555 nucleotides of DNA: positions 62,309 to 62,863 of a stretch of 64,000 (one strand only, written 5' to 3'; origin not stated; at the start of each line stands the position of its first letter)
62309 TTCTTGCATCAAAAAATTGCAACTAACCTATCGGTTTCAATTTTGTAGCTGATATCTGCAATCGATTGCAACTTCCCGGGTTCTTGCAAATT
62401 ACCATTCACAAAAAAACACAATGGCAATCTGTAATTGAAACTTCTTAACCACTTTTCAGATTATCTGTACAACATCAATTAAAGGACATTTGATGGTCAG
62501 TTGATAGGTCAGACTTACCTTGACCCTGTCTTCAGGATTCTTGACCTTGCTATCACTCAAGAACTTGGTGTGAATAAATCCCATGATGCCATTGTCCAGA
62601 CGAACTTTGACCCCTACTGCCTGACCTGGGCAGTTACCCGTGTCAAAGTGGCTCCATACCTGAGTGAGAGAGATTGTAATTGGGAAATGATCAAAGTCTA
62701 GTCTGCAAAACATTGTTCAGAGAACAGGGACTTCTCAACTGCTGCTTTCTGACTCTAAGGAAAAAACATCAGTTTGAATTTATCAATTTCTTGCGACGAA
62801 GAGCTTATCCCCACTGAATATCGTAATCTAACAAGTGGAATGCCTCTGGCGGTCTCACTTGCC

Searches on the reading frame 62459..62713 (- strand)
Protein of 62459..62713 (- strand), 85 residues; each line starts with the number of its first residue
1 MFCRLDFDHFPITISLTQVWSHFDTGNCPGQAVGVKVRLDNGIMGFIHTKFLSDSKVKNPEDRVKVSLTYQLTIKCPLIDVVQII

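Call 73: search_protein_families(library=pfam, proteins=[window:62459-62713:-], max_evalue=0.1)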
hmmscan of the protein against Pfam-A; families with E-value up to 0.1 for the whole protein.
seq(85 aa): 2 families
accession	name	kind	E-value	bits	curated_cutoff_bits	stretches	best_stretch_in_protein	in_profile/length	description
PF00575.29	S1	-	5.6e-06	27.1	22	1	33-72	18-57/74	S1 RNA binding domain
PF23459.1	S1_RRP5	-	0.011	16.7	27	1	33-77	17-61/72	RRP5 S1 domain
